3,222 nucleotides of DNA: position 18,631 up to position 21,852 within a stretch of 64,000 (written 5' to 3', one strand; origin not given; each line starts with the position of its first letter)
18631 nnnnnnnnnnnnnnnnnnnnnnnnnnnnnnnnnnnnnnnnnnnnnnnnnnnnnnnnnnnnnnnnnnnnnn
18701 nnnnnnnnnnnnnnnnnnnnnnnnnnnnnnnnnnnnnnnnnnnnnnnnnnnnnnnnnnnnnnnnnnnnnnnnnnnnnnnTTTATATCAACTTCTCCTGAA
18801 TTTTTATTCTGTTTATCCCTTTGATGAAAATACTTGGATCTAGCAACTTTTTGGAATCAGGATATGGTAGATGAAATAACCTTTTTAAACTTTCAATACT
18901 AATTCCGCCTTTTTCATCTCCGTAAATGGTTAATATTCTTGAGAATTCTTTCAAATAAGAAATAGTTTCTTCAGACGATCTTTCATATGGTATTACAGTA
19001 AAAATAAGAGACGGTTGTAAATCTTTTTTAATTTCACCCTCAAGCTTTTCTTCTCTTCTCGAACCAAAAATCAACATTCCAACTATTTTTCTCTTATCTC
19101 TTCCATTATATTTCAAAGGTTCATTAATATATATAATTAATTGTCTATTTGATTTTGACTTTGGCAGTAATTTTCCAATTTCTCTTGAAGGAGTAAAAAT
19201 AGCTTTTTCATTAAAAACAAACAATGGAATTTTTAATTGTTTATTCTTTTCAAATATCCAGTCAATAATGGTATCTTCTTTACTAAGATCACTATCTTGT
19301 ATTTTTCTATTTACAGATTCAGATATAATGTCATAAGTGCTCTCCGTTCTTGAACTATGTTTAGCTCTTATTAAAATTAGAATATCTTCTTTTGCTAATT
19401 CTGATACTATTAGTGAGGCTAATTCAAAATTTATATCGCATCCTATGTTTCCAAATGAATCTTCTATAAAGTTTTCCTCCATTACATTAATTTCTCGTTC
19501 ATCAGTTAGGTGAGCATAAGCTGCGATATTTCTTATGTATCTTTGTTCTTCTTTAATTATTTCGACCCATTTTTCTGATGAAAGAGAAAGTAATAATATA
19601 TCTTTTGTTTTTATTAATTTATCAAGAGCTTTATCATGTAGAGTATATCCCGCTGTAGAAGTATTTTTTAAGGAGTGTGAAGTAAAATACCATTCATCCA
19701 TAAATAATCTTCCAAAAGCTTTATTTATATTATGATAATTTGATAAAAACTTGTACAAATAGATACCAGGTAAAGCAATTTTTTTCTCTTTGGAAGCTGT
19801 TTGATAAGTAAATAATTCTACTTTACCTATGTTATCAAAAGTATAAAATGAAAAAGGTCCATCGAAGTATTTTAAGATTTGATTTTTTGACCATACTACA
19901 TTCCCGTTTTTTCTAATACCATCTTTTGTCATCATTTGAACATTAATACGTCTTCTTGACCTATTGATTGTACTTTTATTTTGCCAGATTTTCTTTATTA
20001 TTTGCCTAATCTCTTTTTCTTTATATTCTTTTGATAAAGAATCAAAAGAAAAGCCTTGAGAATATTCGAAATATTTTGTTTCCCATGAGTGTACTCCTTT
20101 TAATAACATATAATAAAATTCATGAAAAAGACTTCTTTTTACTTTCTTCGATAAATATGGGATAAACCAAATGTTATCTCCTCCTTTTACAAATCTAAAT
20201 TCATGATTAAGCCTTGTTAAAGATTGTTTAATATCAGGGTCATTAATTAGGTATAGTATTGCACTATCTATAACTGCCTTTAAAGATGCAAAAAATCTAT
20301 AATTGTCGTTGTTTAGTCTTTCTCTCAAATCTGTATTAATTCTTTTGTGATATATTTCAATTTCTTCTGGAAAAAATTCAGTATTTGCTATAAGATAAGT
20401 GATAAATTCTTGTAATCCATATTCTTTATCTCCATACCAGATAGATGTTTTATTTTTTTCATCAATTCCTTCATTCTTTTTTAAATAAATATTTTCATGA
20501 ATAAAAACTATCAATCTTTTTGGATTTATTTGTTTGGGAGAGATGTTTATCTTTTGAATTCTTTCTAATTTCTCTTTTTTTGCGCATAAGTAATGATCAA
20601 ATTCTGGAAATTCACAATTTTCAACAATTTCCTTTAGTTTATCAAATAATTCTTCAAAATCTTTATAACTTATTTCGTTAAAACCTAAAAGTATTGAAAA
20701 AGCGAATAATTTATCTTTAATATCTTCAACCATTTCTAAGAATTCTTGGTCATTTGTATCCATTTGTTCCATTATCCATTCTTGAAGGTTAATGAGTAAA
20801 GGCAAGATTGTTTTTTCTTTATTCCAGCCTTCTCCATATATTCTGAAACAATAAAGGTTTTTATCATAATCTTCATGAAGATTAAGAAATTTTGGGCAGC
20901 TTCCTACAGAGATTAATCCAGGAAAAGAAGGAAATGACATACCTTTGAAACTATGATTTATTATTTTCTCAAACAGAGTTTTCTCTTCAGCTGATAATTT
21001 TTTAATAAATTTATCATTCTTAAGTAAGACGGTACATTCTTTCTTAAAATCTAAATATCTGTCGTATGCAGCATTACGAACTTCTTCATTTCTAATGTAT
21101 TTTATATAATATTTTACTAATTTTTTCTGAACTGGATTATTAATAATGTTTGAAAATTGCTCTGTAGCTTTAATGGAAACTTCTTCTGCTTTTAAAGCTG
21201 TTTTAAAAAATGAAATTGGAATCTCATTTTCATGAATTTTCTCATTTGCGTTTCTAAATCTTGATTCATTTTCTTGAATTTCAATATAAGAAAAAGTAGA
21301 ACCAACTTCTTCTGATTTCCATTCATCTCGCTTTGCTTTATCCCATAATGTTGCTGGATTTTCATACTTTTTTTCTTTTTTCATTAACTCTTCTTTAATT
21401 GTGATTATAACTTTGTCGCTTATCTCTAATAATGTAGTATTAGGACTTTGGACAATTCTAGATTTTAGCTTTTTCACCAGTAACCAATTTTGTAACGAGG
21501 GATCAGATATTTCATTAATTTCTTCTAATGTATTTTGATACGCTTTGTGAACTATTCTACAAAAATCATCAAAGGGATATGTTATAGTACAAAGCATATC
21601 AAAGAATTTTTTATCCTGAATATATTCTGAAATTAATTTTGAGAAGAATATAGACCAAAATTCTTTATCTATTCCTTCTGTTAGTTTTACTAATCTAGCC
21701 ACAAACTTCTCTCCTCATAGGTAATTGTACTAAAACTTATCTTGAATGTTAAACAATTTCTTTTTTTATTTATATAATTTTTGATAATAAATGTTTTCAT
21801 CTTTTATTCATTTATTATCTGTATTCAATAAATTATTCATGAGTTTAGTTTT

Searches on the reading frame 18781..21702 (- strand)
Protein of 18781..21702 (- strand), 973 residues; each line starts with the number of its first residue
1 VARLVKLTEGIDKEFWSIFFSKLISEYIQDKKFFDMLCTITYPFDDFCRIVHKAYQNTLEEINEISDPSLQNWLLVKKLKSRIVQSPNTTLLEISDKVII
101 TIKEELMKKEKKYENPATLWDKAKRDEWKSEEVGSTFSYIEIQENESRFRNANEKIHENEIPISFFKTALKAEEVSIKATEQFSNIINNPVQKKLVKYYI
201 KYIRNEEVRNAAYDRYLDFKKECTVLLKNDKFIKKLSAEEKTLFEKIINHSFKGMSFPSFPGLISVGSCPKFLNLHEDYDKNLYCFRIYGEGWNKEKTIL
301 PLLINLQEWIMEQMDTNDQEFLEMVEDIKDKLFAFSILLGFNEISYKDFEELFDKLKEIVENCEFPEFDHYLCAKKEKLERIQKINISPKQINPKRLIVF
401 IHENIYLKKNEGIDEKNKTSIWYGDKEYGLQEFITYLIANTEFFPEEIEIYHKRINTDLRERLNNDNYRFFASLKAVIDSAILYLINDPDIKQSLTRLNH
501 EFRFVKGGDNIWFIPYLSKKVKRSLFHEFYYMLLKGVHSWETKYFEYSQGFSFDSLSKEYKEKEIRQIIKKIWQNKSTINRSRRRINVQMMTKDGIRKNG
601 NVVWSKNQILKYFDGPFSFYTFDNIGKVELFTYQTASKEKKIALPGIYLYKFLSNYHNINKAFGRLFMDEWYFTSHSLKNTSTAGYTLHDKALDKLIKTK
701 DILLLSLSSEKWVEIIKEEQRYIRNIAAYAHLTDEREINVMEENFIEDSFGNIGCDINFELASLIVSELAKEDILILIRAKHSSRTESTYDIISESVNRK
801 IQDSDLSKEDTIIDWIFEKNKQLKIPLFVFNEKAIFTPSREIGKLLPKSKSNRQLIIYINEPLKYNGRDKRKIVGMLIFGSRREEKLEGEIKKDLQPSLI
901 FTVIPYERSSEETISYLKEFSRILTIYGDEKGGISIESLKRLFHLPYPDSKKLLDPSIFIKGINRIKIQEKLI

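Call 7: search_protein_families(library=pfam, proteins=[window:18781-21702:-], max_evalue=1)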
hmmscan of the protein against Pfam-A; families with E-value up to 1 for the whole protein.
window:18781-21702:- (973 aa): 2 families
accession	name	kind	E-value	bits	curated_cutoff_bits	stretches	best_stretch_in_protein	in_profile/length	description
PF17618.7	SL4P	-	0.012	16.1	28.1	1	344-383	21-60/88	Uncharacterized Strongylid L4 protein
PF02035.20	Coagulin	-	0.22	11.9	25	1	180-228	43-91/174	Coagulin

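Call 8: search_protein_families(library=padloc, proteins=[window:18781-21702:-], max_evalue=1)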
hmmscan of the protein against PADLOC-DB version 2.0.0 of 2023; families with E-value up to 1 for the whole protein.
window:18781-21702:- (973 aa): 0 families

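Call 9: search_protein_families(library=ncbifam, proteins=[window:18781-21702:-], max_evalue=1)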
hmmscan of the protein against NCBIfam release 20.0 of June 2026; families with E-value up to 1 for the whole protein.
window:18781-21702:- (973 aa): 0 families

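Call 19: search_protein_families(library=phrogs, proteins=[window:18781-21702:-], max_evalue=1)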
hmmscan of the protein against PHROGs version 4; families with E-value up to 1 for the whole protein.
window:18781-21702:- (973 aa): 0 families

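Call 90: search_solved_structures(query=A5, max_evalue=10)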
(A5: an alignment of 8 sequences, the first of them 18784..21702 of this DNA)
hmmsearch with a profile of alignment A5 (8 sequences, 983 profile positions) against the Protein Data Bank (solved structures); distinct sequences matched with E-value up to 10: 0.

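Call 91: search_protein_families(library=pfam, alignment_id=A5, max_evalue=1)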
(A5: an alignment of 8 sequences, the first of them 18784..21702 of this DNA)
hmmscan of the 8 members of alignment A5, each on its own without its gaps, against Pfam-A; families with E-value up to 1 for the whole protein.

A. member 1, window:18784-21702:- (973 aa): 2 families
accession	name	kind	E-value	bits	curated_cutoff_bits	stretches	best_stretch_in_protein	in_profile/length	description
PF17618.7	SL4P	-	0.012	16.1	28.1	1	344-383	21-60/88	Uncharacterized Strongylid L4 protein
PF02035.20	Coagulin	-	0.22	11.9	25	1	180-228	43-91/174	Coagulin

B. families by the number of members that match (of 8 scanned): 9 families
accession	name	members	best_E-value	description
PF20231.3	DUF6589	1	0.0048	Family of unknown function (DUF6589)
PF17618.7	SL4P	1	0.012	Uncharacterized Strongylid L4 protein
PF22933.1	ComC_SSD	1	0.042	ComC, supersandwich domain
PF07225.17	NDUF_B4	1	0.069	NADH-ubiquinone oxidoreductase B15 subunit (NDUFB4)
PF21408.2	MTR4-like_stalk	1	0.082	Exosome RNA helicase MTR4-like, stalk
PF00787.29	PX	1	0.14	PX domain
PF02035.20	Coagulin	1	0.22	Coagulin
PF18362.6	THB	1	0.22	Tri-helix bundle domain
PF18536.7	DUF5623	1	0.43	Domain of unknown function (DUF5623)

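Call 97: find_homologous_proteins(query=A5, max_evalue=0.001)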
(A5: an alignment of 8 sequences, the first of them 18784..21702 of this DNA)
Query A5 (8 sequences) (973 aa, profile of the alignment): 4 proteins with E <= 0.001 among 8000 candidates.
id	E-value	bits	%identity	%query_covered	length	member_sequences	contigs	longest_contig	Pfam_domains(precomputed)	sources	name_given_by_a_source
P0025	0.0e+0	1305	100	100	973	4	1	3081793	-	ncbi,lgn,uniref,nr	ncbi:MAG: hypothetical protein K9W45_04270 [Candidatus Heimdallarchaeum aukensis]|uniref:Uncharacter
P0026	0.0e+0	1288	60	100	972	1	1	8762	-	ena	-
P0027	0.0e+0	1276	47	100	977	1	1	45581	-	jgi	jgi:hypothetical protein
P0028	0.0e+0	1047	44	100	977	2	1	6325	-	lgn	-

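Call 98: find_encoding_contigs(protein=P0028, flank=8000)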
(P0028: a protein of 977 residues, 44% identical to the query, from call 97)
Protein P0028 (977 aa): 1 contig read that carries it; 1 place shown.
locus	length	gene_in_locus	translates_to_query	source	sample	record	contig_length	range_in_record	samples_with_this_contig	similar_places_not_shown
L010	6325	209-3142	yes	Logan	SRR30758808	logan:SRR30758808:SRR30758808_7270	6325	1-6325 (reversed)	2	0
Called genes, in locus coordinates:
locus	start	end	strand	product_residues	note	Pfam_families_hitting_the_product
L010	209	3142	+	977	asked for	-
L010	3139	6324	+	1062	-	?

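Call 102: search_protein_families(library=padloc, alignment_id=A5, max_evalue=1)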
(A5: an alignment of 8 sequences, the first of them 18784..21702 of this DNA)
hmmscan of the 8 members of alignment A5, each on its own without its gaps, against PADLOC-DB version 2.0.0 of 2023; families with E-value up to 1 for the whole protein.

A. member 1, window:18784-21702:- (973 aa): 0 families

B. families by the number of members that match (of 8 scanned): 1 family
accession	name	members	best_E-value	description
PDLC03682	HEase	1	0.009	homing endonuclease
